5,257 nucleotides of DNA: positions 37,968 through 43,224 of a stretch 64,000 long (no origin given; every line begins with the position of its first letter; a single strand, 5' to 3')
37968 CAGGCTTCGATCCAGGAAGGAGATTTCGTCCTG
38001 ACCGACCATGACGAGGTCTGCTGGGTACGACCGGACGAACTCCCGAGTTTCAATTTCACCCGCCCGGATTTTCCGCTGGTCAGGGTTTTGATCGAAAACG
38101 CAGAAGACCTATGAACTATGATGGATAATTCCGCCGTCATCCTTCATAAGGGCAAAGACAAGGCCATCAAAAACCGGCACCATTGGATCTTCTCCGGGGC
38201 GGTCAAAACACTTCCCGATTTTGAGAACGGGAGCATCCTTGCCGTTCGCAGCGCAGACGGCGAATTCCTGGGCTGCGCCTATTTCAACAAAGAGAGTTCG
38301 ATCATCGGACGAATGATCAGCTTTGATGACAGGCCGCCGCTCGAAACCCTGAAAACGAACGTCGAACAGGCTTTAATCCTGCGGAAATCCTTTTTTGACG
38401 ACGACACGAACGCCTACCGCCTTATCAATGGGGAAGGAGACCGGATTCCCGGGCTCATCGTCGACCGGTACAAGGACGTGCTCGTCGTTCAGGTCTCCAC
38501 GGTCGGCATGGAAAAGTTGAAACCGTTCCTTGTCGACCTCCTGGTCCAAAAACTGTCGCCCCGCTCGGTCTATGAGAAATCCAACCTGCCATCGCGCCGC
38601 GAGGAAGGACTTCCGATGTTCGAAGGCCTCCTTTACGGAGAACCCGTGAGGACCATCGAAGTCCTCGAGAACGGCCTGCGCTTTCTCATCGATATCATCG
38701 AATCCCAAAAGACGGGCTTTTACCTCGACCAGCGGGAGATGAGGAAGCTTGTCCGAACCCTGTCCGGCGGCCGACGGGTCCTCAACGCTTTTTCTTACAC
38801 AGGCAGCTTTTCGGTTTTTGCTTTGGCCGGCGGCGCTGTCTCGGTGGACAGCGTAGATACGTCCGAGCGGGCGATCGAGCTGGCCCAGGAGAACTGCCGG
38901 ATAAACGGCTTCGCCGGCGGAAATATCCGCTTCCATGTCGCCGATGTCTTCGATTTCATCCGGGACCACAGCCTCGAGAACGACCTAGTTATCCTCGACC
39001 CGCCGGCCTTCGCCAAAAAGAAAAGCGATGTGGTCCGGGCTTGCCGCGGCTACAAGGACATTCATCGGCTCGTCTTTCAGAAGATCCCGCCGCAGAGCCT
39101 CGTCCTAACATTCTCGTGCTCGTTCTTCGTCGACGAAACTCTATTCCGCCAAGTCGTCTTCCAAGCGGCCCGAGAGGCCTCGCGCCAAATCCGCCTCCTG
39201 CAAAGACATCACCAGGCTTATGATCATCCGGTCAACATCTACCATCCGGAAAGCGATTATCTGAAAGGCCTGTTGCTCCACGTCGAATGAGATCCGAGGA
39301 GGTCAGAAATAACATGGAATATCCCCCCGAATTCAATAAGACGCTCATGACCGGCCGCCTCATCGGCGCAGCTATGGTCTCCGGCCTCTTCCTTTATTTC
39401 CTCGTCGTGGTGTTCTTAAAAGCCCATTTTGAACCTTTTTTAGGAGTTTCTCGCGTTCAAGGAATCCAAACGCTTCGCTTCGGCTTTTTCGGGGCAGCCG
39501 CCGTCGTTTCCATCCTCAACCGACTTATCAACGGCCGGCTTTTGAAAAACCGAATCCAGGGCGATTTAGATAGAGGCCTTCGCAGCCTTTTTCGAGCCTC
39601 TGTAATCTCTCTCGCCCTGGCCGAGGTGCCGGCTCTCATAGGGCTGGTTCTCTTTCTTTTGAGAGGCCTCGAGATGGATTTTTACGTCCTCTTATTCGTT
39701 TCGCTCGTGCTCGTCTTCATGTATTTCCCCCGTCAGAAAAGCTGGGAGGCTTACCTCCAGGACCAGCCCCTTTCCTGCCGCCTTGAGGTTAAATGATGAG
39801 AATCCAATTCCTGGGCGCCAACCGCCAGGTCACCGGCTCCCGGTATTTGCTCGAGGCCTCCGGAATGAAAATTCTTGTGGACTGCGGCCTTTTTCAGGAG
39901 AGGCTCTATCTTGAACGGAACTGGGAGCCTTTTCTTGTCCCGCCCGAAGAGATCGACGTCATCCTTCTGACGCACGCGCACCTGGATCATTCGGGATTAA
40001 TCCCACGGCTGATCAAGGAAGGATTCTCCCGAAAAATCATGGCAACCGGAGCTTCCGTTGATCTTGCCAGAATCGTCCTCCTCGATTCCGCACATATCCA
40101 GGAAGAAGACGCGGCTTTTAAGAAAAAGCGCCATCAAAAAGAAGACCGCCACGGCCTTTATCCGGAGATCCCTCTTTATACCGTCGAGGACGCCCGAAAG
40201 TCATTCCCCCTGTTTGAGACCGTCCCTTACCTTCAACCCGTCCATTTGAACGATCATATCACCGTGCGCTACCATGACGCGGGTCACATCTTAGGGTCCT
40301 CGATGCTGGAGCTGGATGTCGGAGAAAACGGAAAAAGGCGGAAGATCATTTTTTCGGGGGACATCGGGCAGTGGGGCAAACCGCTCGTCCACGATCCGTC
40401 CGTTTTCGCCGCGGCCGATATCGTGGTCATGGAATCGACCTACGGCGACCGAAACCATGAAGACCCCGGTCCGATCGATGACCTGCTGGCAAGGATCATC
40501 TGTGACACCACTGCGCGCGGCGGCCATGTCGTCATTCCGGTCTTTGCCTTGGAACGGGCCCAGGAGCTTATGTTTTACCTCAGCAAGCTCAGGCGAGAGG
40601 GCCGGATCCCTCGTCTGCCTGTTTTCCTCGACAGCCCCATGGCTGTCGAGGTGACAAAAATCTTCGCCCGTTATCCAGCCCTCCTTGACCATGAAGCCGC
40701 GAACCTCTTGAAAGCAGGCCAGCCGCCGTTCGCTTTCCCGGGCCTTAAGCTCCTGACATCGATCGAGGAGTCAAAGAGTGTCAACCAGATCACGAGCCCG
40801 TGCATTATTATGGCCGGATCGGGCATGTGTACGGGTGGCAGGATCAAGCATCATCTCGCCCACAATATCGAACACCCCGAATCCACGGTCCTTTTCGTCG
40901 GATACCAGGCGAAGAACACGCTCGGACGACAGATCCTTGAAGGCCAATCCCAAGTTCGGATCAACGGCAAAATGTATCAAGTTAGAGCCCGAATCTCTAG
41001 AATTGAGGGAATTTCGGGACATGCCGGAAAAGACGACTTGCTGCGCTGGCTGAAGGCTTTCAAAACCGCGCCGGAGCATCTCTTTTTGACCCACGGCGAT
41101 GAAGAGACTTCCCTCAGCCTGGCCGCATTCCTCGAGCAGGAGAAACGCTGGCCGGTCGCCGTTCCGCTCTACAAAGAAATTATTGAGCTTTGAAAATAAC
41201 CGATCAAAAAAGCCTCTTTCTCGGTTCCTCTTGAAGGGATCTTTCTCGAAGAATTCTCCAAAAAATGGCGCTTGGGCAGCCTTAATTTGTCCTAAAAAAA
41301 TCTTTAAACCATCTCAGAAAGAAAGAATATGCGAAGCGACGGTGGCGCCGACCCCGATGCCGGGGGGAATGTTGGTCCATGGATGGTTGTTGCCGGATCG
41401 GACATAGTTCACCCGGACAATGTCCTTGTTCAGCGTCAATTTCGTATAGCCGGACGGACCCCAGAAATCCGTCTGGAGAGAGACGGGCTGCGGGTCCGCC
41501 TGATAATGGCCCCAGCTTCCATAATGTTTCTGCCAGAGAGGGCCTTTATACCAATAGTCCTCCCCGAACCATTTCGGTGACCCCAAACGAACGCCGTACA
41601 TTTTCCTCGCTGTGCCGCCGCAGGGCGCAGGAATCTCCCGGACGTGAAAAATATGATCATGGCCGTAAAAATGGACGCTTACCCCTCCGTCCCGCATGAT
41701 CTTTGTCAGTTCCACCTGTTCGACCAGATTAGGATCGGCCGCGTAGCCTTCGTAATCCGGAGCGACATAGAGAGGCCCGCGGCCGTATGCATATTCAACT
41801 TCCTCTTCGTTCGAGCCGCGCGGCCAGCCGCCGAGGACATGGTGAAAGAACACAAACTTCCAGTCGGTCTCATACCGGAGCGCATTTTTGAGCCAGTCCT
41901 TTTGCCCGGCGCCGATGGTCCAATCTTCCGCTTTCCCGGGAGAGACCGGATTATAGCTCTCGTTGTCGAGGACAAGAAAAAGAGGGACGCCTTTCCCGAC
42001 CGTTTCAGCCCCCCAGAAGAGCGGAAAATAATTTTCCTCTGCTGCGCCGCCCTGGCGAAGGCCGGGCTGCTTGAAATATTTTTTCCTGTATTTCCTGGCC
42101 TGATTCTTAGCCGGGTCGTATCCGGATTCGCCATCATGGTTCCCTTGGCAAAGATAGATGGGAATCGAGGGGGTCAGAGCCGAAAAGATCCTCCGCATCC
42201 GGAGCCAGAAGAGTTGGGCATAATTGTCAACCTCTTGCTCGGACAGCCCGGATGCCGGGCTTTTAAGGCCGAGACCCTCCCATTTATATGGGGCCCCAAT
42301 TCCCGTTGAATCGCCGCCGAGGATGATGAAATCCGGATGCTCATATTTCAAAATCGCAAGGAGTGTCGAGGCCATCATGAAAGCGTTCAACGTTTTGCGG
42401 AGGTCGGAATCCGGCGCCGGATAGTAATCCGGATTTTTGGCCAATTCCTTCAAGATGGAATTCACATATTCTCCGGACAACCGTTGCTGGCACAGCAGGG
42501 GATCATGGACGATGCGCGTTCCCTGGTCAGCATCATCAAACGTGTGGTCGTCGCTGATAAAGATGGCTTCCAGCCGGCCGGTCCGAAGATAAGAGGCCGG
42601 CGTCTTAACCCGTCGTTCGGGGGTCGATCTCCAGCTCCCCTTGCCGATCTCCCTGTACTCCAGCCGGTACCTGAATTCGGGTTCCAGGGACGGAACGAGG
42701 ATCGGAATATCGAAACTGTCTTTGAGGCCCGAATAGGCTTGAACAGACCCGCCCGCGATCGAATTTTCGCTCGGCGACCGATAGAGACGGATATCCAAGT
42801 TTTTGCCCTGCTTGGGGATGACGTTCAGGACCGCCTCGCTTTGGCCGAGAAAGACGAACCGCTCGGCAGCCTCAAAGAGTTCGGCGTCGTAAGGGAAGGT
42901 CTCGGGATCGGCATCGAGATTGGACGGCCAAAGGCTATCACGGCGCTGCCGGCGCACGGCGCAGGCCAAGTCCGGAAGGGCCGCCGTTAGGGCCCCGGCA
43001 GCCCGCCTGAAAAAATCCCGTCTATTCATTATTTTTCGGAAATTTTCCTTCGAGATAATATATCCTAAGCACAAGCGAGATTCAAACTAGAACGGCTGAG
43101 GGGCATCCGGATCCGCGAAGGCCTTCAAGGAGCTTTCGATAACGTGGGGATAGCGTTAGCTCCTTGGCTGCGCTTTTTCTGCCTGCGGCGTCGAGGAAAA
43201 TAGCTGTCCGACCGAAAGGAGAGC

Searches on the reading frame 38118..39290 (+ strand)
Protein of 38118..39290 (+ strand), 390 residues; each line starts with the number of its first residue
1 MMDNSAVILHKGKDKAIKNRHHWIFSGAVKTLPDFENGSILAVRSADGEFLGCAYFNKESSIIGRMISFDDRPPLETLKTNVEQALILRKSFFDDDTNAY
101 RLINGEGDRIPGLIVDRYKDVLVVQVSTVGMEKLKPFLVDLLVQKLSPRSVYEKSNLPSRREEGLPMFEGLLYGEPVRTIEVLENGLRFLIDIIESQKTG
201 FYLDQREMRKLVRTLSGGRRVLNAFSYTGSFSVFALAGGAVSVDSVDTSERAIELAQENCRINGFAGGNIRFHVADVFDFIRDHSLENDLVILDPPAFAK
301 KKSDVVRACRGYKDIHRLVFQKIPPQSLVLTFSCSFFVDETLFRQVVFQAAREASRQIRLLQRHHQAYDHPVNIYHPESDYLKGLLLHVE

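Call 70: search_protein_families(library=pfam, proteins=[window:38118-39290:+], max_evalue=1e-8)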
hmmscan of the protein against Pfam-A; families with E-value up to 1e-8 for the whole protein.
window:38118-39290:+ (390 aa): 2 families
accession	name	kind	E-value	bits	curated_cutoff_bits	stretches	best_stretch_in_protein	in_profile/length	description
PF10672.15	Methyltrans_SAM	-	1.1e-26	94.3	27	1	171-321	77-226/286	S-adenosylmethionine-dependent methyltransferase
PF17785.7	PUA_3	-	1.8e-20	72.9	22.6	1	7-69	1-64/64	PUA-like domain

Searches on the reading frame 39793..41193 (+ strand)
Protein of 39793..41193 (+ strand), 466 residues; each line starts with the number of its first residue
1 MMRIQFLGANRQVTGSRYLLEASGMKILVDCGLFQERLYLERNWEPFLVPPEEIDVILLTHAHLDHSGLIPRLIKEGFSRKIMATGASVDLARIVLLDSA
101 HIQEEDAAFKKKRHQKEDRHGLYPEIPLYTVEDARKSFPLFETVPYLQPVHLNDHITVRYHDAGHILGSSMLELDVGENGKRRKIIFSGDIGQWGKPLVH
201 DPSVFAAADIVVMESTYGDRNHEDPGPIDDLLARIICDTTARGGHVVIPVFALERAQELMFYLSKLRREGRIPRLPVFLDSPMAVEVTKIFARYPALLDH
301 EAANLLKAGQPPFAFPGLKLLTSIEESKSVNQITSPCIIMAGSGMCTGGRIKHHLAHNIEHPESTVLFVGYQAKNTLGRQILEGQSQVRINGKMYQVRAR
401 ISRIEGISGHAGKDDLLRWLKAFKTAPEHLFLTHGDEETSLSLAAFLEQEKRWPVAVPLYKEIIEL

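Call 70: search_protein_families(library=pfam, proteins=[window:39793-41193:+], max_evalue=1e-8)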
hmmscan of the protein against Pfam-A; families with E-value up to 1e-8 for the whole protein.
window:39793-41193:+ (466 aa): 4 families
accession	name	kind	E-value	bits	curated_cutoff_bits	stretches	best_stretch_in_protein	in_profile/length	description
PF10996.14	Beta-Casp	-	1.2e-42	145.6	27.7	1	256-381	1-120/120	Beta-Casp domain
PF07521.17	RMMBL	-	1.5e-16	60.6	21.6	1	395-458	2-63/63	Zn-dependent metallo-hydrolase RNA specificity domain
PF16661.11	Lactamase_B_6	-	1.5e-14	54.2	27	1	19-175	1-150/193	Metallo-beta-lactamase superfamily domain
PF00753.33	Lactamase_B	-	2.4e-10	41.1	22.7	1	18-161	9-138/196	Metallo-beta-lactamase superfamily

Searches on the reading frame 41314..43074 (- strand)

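Call 70: search_protein_families(library=pfam, proteins=[window:41314-43074:-], max_evalue=1e-8)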
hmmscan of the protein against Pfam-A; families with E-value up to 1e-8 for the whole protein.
window:41314-43074:- (586 aa): 1 family
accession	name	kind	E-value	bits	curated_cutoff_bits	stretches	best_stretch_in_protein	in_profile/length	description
PF00149.33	Metallophos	-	1.3e-11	45.7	21.5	1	239-475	22-190/191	Calcineurin-like phosphoesterase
